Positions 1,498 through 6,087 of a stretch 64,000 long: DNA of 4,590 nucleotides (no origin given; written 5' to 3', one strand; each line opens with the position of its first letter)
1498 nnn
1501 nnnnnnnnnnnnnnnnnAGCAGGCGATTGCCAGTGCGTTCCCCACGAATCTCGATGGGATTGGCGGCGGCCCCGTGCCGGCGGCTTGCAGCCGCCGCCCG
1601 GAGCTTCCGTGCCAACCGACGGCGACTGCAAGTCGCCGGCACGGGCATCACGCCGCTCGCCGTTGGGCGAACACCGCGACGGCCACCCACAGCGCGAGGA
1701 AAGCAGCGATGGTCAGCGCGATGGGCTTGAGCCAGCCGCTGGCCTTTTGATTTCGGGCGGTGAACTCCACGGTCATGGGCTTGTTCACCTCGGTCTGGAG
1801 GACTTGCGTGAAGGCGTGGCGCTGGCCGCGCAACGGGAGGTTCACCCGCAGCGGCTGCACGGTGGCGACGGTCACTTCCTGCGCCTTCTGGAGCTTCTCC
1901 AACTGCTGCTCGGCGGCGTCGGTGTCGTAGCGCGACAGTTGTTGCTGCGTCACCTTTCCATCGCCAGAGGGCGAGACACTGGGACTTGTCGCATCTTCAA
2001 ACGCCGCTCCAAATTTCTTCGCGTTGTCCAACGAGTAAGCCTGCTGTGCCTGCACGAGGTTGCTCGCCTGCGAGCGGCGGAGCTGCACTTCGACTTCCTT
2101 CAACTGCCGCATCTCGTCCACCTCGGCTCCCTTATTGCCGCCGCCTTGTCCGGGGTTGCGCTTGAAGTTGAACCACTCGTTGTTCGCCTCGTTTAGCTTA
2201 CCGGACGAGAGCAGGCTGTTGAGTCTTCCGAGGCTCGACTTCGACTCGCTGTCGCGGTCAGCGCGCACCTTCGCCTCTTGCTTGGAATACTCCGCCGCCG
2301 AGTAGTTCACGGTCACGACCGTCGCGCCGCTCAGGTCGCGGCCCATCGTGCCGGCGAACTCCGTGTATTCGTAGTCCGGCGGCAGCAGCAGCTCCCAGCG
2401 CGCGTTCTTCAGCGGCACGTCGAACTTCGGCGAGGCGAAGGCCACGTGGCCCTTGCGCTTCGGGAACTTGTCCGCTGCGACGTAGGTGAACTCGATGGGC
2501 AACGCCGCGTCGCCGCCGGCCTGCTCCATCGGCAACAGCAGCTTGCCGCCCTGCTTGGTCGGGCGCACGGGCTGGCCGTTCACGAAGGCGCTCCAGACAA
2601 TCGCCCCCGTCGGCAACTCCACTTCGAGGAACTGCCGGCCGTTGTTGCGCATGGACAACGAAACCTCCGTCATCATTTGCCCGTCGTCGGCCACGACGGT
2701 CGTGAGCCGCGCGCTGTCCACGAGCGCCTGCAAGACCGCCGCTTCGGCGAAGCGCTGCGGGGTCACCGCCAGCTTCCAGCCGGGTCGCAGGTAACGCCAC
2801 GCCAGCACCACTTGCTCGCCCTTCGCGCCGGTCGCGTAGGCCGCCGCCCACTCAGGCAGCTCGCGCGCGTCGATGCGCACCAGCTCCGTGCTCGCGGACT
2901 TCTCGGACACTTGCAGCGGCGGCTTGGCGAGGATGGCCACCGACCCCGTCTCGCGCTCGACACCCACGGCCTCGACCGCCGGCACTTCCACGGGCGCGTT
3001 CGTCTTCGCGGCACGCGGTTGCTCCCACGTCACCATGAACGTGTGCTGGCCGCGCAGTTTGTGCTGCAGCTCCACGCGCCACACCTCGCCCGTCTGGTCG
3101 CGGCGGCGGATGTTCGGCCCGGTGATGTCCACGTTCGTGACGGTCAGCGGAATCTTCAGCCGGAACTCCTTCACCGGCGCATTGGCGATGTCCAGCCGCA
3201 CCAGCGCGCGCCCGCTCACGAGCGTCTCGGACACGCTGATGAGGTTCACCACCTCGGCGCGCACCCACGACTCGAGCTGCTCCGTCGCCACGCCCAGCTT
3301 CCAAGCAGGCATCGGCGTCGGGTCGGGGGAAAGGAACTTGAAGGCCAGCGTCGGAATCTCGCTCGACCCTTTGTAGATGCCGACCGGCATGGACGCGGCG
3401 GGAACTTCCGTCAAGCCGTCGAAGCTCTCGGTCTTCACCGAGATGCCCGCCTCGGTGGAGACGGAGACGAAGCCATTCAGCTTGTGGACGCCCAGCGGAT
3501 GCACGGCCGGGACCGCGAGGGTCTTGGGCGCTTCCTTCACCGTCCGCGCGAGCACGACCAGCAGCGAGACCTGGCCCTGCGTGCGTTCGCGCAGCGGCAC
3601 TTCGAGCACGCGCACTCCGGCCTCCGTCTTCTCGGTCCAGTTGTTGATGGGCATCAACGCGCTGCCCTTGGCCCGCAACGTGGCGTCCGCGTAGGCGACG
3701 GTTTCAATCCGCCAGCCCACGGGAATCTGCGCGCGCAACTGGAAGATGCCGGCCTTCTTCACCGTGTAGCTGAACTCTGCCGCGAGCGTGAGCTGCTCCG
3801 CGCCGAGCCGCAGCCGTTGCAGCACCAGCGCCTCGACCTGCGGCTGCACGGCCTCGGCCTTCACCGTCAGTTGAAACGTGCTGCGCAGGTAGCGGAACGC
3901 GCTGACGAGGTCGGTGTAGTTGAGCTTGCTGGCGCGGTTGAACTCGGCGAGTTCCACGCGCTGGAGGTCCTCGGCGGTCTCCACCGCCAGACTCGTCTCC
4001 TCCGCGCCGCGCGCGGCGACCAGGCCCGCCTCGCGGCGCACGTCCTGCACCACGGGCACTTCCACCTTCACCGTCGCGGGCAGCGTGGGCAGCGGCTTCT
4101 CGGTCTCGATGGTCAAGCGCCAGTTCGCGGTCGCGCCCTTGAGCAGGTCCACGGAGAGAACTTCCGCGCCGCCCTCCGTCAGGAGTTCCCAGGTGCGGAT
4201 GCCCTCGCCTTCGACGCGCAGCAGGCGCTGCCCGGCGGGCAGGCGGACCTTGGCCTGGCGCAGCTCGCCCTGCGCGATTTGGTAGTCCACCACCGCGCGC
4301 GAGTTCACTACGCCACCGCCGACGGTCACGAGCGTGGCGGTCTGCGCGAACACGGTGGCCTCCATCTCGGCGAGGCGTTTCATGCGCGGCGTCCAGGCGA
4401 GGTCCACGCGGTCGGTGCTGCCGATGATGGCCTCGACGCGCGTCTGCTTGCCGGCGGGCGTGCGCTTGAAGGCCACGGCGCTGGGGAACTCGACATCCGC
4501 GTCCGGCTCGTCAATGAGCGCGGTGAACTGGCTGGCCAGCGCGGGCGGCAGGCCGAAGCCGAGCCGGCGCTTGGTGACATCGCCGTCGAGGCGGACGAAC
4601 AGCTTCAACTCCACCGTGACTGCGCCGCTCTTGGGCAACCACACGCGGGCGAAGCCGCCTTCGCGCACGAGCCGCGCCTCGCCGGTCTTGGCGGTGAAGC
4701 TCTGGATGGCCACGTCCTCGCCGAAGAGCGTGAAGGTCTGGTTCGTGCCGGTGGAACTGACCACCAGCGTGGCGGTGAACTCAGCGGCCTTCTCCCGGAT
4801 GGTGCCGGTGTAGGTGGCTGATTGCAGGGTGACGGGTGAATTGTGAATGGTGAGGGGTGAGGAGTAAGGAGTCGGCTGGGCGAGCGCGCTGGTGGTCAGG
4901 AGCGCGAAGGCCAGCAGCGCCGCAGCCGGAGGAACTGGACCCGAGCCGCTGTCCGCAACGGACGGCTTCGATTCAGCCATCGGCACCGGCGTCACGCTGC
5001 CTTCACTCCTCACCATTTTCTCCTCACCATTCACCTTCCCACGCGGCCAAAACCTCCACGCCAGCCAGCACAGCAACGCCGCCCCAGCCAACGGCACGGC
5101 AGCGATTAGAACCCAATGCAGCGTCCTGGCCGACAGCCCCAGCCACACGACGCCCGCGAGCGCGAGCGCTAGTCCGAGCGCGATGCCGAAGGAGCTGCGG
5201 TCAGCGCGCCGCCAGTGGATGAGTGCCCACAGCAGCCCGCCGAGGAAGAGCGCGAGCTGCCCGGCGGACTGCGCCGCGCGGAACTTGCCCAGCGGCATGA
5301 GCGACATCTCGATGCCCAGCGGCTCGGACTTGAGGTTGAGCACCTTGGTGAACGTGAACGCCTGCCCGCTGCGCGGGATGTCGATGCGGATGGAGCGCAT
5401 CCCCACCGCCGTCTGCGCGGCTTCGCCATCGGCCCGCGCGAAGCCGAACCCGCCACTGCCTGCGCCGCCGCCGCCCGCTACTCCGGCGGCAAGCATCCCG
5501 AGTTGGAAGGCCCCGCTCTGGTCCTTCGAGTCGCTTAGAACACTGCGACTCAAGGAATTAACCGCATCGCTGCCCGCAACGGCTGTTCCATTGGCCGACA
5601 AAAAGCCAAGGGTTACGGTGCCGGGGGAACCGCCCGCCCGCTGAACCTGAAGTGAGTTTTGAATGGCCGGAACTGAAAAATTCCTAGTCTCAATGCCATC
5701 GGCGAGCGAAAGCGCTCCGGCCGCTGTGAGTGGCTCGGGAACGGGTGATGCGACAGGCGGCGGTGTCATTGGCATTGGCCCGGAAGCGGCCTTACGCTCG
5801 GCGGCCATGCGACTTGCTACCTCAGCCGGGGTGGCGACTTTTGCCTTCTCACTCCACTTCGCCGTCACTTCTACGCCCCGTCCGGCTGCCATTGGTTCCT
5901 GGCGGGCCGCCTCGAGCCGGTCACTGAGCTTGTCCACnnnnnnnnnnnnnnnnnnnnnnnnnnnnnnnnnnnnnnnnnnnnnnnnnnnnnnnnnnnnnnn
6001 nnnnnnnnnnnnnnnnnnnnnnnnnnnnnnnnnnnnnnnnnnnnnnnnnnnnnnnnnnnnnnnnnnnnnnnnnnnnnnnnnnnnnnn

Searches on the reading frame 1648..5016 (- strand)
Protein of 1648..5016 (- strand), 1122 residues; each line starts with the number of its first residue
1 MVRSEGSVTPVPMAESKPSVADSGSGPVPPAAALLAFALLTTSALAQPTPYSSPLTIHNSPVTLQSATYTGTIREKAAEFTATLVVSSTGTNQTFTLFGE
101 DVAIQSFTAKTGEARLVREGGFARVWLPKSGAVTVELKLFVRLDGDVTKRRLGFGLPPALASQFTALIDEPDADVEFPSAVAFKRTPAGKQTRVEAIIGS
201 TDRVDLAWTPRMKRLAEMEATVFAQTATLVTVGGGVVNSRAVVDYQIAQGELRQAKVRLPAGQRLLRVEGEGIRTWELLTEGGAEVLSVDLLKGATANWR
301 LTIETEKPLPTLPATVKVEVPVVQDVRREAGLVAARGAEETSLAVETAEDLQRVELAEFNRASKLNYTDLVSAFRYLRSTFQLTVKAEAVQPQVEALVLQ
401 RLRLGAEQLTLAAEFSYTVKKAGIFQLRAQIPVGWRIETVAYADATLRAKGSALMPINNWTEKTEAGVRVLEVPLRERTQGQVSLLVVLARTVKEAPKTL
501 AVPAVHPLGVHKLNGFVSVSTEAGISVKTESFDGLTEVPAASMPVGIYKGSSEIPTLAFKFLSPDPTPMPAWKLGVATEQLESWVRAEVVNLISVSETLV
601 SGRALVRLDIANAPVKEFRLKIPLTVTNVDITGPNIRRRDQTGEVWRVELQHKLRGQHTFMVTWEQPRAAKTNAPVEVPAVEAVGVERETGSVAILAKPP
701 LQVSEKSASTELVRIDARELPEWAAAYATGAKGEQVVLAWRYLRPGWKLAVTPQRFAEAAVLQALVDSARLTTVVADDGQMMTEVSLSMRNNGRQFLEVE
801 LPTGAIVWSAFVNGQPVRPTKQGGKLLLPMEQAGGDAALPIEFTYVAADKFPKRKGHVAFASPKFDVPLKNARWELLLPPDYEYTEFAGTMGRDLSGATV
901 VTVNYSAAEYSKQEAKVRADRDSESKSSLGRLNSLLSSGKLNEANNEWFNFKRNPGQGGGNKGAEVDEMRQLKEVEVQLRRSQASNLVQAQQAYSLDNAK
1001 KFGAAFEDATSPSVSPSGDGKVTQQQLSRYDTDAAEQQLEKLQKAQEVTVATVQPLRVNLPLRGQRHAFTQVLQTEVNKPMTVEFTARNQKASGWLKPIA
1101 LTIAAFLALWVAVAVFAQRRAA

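Call 6: search_protein_families(library=pfam, proteins=[window:1648-5016:-], max_evalue=0.01)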
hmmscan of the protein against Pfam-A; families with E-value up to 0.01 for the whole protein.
window:1648-5016:- (1122 aa): 0 families

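Call 48: search_protein_families(library=ncbifam, proteins=[window:1648-5016:-], max_evalue=0.01)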
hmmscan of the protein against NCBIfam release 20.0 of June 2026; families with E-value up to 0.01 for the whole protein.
window:1648-5016:- (1122 aa): 0 families

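Call 59: search_solved_structures(query=window:1651-5016:-, max_evalue=1)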
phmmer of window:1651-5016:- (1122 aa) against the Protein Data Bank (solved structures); distinct sequences matched with E-value up to 1: 0.

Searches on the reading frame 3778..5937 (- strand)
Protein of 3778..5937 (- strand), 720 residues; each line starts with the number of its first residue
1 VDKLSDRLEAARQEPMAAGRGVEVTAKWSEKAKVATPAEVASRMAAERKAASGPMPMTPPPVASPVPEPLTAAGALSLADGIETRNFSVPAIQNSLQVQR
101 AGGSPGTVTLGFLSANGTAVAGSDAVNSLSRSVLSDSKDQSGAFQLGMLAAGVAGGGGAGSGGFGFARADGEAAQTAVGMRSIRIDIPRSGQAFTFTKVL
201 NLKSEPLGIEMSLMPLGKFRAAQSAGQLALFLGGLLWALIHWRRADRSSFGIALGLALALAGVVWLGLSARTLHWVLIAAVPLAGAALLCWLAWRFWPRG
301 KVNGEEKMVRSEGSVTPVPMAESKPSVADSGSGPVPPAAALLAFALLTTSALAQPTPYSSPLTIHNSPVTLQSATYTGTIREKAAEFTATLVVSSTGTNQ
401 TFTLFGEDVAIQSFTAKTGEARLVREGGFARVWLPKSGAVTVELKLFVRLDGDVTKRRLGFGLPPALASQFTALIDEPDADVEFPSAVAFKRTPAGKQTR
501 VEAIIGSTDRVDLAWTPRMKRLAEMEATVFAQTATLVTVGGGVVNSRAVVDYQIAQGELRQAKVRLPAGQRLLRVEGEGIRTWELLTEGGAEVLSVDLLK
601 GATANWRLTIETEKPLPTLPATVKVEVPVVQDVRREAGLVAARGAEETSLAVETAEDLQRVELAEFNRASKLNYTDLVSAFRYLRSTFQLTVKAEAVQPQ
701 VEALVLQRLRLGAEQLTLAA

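Call 8: find_homologous_proteins(query=window:3778-5937:-)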
Query window:3778-5937:- (720 aa): 13 proteins with E <= 0.001 among 8000 candidates.
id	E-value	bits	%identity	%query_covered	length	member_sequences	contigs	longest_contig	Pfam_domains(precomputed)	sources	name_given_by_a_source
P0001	3.5e-191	655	79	55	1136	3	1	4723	-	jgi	-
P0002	5.8e-149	516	49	76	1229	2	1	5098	PF00515.35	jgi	jgi:hypothetical protein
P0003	3.6e-145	503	50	74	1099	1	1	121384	-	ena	-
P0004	1.3e-136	475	47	76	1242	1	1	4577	-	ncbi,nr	ncbi:MAG TPA: hypothetical protein VN673_01145, partial [Clostridia bacterium]|nr:hypothetical prote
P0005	1.8e-136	475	48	74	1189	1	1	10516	-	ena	-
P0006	3.5e-131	457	52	63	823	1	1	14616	-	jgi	jgi:prepilin-type processing-associated H-X9-DG protein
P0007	6.7e-115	403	48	66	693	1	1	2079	-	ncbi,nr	ncbi:MAG TPA: hypothetical protein VN765_13850, partial [Candidatus Acidoferrum sp.]|nr:hypothetical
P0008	2.1e-54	203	39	47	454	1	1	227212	-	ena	-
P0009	5.2e-37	146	40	34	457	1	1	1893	PF05954.18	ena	-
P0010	3.6e-24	104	27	43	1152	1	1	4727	-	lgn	-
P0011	8.8e-23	99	27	48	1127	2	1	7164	-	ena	-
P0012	1.1e-19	89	57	10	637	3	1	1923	PF17164.11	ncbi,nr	ncbi:MAG: hypothetical protein EB082_17535, partial [Verrucomicrobia bacterium]|nr:hypothetical prot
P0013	7.8e-13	66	41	27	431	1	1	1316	-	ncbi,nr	ncbi:MAG: hypothetical protein EBS05_27545, partial [Proteobacteria bacterium]|nr:hypothetical prote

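Call 10: find_encoding_contigs(protein=P0001, flank=10000)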
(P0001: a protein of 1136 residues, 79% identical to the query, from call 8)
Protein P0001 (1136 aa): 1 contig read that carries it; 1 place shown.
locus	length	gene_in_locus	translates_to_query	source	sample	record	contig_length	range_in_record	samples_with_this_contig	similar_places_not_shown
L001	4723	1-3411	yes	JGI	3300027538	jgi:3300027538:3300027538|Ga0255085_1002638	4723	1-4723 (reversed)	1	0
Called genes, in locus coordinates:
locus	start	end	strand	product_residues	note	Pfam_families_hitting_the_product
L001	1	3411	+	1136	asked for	?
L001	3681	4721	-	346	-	?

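Call 11: find_encoding_contigs(protein=P0003, flank=10000, max_places=3)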
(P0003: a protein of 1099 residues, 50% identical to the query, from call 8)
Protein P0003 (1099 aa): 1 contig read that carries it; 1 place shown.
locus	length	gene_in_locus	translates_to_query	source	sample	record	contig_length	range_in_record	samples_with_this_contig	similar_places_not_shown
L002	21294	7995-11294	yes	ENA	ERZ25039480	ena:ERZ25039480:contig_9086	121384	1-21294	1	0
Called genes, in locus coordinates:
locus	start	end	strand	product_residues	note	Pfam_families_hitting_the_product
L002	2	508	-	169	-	?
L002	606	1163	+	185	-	PF01119:DNA_mis_repair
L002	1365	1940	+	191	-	PF08676:MutL_C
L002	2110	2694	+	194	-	PF01487:DHquinase_I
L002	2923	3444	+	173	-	PF18317:SDH_C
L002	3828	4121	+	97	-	-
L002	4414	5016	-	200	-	-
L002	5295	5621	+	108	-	PF01555:N6_N4_Mtase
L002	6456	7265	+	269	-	-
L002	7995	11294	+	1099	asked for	-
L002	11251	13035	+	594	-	-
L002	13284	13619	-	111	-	PF00551:Formyl_trans_N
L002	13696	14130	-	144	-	PF13740:ACT_6, PF00551:Formyl_trans_N (faint)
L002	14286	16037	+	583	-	PF05157:MshEN, PF00437:T2SSE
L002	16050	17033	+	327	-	-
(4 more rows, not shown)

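Call 13: find_related_loci(query=window:3778-5937:-, collection=genome_contigs, flank=10000)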
Query window:3778-5937:- (720 aa) in genome_contigs; peptide patterns used: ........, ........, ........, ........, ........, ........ (x = any residue, [..] = any of these).
203 stretches matched a pattern; 18 encode a relative of the query (tblastn E <= 1e-3); 18 distinct loci.
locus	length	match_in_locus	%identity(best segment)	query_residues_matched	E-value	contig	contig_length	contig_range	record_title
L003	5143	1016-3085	74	2-720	0e+0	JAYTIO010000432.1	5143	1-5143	MAG: Pedosphaera sp. isolate GFS_2771 GFS_2771_431, whole genome shotgun sequence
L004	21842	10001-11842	81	92-720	0e+0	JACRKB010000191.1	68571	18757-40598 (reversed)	MAG: Verrucomicrobia bacterium isolate NC_groundwater_1844_Pr3_B-0.1um_65_12 SR-2_scaffold_141_2505023, whole genome sho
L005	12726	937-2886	71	49-720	0e+0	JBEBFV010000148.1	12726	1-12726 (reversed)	MAG: Limisphaerales bacterium isolate ASF_5 NODE_2913_length_12726_cov_4.995961, whole genome shotgun sequence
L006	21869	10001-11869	80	107-720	0e+0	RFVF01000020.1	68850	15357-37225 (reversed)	MAG: Proteobacteria bacterium isolate WB5_2B_004 contig_100_19, whole genome shotgun sequence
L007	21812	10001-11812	81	119-720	0e+0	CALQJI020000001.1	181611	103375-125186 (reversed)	MAG: Klebsiella pneumoniae isolate HRSG-E1-bin-52 genome assembly, contig: HRSG-H1-C9, whole genome shotgun sequence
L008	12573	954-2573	84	176-720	0e+0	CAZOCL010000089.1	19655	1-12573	MAG TPA_asm: uncultured Klebsiella sp. isolate SRP193066_co2_110 genome assembly, contig: NODE_1484_length_19655_cov_11.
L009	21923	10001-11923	72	104-720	0e+0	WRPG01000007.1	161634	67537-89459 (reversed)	MAG: Limisphaerales bacterium isolate X3_MaxBin.016 scaffold_140, whole genome shotgun sequence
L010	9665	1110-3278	66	3-719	0e+0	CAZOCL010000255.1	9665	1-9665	MAG TPA_asm: uncultured Klebsiella sp. isolate SRP193066_co2_110 genome assembly, contig: NODE_3661_length_9665_cov_14.2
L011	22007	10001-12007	67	21-720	0e+0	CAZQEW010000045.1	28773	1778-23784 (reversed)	MAG TPA_asm: uncultured Klebsiella sp. isolate SRP193358_co1_145 genome assembly, contig: NODE_3548_length_28773_cov_7.6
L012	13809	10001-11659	77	169-720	0e+0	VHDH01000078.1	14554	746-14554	MAG: Verrucomicrobia bacterium isolate K_Offshore_80m_m2_222 K_Offshore_80m_m2_222_Ga0194132_10008564, whole genome shot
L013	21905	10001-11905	77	67-720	0e+0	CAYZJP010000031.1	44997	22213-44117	MAG TPA_asm: uncultured Klebsiella sp. isolate binchicken_co185_144 genome assembly, contig: NODE_1053_length_44997_cov_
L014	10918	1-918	93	415-720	7e-179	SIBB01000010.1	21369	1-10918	MAG: Pedosphaera sp. isolate Baikal-deep-G222 BACOMB-40M-C869, whole genome shotgun sequence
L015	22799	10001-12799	48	177-720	3e-155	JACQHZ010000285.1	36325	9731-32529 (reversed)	MAG: Verrucomicrobia bacterium isolate NC_groundwater_1112_Ag_S2p5_58_80 S_2p5_S6_coassembly_k141_2650842, whole genome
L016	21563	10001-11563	50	179-720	2e-155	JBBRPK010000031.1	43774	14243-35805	MAG: Verrucomicrobiota bacterium isolate La1_metabat2.433 LA1C_B2.433_k141_1945034L_43774_cov_22.3034, whole genome shot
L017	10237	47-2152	58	367-720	4e-130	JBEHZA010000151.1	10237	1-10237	MAG: Verrucomicrobiota bacterium isolate ESF1.bin.9 NODE_7427_length_10237_cov_3.661373, whole genome shotgun sequence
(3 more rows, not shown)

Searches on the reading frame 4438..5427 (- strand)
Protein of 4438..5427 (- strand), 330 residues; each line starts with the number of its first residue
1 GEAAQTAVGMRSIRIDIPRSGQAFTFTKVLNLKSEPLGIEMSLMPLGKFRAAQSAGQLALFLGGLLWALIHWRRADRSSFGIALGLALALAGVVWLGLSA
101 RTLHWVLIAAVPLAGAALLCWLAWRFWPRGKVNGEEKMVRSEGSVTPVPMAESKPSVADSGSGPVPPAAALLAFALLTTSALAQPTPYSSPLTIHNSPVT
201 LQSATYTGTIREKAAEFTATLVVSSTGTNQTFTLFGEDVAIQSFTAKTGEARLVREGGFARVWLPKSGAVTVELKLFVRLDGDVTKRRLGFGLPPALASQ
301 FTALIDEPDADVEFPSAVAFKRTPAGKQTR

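Call 37: find_related_loci(query=A1, collection=metagenome_contigs, flank=6000)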
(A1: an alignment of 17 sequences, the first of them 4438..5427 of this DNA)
Query A1 (330 aa) in metagenome_contigs; peptide patterns used: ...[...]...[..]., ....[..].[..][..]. (x = any residue, [..] = any of these).
164 stretches matched a pattern; 86 encode a relative of the query (tblastn E <= 1e-3); the best 80 are kept; 80 distinct loci.
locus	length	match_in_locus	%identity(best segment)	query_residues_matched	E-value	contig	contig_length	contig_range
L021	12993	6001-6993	73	1-330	2e-149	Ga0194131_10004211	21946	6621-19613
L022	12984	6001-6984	76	9-330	2e-147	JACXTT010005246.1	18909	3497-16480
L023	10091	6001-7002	72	1-330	1e-137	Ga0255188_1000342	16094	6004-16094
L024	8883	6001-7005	72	1-330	5e-135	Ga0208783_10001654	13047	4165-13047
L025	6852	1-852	77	41-324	7e-127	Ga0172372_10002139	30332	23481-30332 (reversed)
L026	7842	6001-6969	46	1-330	3e-82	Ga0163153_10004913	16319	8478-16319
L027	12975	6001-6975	46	3-330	6e-82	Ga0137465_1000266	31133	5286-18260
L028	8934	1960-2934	46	3-330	6e-82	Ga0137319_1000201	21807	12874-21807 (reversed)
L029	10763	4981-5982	47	3-330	1e-77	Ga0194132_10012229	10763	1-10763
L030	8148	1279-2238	43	6-330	1e-77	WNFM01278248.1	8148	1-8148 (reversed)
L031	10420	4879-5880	47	3-330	1e-77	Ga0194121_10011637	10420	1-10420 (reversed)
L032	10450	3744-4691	47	1-330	5e-77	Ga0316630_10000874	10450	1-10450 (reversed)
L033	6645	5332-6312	44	1-330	1e-75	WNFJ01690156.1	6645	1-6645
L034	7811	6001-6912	44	3-330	1e-74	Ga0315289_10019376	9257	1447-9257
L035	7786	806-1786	43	1-330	2e-74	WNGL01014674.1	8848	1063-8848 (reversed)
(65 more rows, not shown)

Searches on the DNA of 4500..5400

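Call 67: search_rna_families(source=window, start=4500, end=5400, threshold=evalue, max_evalue=1)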
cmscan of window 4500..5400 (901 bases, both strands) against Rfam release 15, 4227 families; matches with E-value up to 1: 0.
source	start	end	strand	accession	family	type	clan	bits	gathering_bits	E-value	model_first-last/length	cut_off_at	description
